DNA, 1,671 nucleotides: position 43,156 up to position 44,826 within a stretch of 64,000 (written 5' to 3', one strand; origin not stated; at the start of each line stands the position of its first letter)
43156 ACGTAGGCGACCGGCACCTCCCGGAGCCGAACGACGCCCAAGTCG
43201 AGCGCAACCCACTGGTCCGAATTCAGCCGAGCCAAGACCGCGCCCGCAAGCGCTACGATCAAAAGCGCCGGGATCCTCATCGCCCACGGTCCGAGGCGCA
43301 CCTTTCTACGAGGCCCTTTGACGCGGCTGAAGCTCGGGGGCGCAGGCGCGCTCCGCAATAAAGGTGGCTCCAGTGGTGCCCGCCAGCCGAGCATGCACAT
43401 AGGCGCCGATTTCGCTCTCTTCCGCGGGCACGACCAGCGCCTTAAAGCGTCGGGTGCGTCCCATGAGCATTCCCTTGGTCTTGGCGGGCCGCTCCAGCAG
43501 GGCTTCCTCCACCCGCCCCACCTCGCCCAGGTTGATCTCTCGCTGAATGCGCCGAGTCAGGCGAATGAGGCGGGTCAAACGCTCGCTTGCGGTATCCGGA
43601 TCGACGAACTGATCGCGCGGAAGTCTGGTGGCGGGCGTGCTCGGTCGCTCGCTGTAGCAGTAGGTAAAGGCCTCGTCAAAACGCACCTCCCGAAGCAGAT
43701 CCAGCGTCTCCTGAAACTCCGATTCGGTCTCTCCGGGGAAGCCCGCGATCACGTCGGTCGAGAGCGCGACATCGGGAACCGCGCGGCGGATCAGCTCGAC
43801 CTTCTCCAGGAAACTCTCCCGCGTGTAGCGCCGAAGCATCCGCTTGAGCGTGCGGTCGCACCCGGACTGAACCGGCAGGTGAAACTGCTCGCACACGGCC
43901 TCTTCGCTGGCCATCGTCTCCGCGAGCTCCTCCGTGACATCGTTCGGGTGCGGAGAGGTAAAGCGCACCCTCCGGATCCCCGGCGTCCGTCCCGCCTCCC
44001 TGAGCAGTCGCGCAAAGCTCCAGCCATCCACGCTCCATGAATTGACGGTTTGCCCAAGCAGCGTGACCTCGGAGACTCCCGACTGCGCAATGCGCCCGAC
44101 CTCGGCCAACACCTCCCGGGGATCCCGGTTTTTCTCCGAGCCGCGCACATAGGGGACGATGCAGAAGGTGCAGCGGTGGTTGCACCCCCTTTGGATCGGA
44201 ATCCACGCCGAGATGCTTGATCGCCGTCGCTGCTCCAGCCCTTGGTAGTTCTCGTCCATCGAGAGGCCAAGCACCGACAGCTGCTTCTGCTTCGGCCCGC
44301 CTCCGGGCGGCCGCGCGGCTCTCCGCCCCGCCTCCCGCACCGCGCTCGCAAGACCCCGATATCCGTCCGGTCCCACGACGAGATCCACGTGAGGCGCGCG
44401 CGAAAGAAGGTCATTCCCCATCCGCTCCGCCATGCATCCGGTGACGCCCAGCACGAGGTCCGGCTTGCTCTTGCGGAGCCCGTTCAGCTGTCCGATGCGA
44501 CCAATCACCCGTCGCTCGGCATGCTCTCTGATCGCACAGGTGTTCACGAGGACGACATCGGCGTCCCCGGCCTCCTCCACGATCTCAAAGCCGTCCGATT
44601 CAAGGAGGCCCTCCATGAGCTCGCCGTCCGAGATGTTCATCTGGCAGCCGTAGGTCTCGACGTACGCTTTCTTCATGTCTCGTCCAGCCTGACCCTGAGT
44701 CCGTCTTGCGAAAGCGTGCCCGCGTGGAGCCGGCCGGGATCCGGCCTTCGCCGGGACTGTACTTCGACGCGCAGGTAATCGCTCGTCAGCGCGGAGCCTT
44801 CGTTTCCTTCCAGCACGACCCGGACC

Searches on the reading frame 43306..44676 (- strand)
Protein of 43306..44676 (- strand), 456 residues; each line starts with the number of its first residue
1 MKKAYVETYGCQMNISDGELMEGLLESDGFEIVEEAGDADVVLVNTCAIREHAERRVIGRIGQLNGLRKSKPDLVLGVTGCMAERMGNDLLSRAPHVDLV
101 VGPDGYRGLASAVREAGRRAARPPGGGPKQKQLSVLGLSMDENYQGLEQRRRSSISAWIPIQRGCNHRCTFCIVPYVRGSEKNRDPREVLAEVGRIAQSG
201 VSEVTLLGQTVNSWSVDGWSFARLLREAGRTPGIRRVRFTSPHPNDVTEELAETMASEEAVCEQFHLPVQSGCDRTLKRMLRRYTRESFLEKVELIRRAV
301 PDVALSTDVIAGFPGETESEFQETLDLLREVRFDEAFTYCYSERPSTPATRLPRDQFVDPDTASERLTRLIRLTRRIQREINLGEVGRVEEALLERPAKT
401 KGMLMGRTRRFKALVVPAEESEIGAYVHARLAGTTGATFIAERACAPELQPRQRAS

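Call 19: search_protein_families(library=pfam, proteins=[window:43306-44676:-], max_evalue=0.001)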
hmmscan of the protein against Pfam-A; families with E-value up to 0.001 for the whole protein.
window:43306-44676:- (456 aa): 2 families
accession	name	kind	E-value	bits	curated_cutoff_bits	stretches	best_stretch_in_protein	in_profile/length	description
PF00919.26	UPF0004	-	7.2e-31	106.5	27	1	3-102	1-98/98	Uncharacterized protein family UPF0004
PF04055.27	Radical_SAM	-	1.8e-29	103.5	29.5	1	159-328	1-166/166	Radical SAM superfamily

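Call 46: find_related_loci(query=window:43306-44676:-, collection=genome_contigs, flank=2000)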
Query window:43306-44676:- (456 aa) in genome_contigs; peptide patterns used: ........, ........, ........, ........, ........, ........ (x = any residue, [..] = any of these).
600 stretches matched a pattern (row limit reached: there are more); 585 encode a relative of the query (tblastn E <= 1e-3); the best 80 are kept; 80 distinct loci.
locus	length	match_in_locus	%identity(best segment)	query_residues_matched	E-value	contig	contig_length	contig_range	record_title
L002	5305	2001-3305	69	3-447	0e+0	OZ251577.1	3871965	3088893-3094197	MAG: Longimicrobiales bacterium isolate c12f4add-3b90-4b47-9d85-fb5a0b4c0fa4 genome assembly, chromosome: 1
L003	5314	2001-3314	63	2-440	0e+0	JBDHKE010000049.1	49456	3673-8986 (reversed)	MAG: Gemmatimonadota bacterium isolate BHB10-38_Bin_161 BHB10-38_Bin_161_scaffold_7744, whole genome shotgun sequence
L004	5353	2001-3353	68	3-444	0e+0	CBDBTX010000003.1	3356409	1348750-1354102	MAG: Longimicrobiales bacterium isolate 3e28c430-6e63-4a8d-95b2-bafbbb36c5d5 genome assembly, contig: contig_3, whole ge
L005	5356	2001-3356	63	2-448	0e+0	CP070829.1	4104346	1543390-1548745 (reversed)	MAG: Gemmatimonadales bacterium isolate bin109 chromosome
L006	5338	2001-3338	63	2-447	0e+0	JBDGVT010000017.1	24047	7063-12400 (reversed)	MAG: Gemmatimonadota bacterium isolate M3-2_Bin_177 M3-2_Bin_177_scaffold_7408, whole genome shotgun sequence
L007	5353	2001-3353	62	2-442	0e+0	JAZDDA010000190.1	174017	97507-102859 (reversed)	MAG: Gemmatimonadota bacterium isolate LQ108M_Bin_25 LQ108M_Bin_25_scaffold_191, whole genome shotgun sequence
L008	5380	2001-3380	61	2-439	0e+0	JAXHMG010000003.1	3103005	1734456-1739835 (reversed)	MAG: Gemmatimonadota bacterium isolate Salar_de_Ascotan_soil_MAG_ASO46 contig_283_polypolish, whole genome shotgun seque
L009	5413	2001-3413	62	2-442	0e+0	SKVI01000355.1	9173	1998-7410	MAG: Gemmatimonadetes bacterium isolate CSSed162cmB_156 CSSed16-2cmB-30329, whole genome shotgun sequence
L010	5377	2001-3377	58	2-443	3e-176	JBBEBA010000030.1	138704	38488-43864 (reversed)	MAG: Gemmatimonadota bacterium isolate LejiaF_68_43 Lejia_F_176_length_138704_cov_25, whole genome shotgun sequence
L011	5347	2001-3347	60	2-442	6e-170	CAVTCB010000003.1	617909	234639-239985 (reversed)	MAG: uncultured Gemmatimonadales bacterium isolate MFD02360.bin.2.2 genome assembly, contig: contig_11002, whole genome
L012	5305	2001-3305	58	2-444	3e-165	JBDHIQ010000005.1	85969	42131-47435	MAG: Gemmatimonadota bacterium isolate BHB10-2_Bin_317 BHB10-2_Bin_317_scaffold_6632, whole genome shotgun sequence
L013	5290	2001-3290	56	2-439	2e-163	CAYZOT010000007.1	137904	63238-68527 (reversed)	MAG TPA_asm: uncultured Gemmatimonadota bacterium isolate SRP092902_co1_612 genome assembly, contig: NODE_60_length_1379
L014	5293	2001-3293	58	3-441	7e-161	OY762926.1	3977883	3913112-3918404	MAG: Gemmatimonadota bacterium isolate 6e3ee631-f785-49ea-85f7-2f24cfa146af genome assembly, chromosome: 1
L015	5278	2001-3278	51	3-441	5e-142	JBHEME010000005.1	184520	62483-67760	MAG: Gemmatimonadaceae bacterium isolate S2_bin.52.strict S2_NODE_5, whole genome shotgun sequence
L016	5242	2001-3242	51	5-431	2e-140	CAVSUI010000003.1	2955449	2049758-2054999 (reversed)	MAG: uncultured Gemmatimonadales bacterium isolate MFD09603.bin.2.292 genome assembly, contig: contig_4868, whole genome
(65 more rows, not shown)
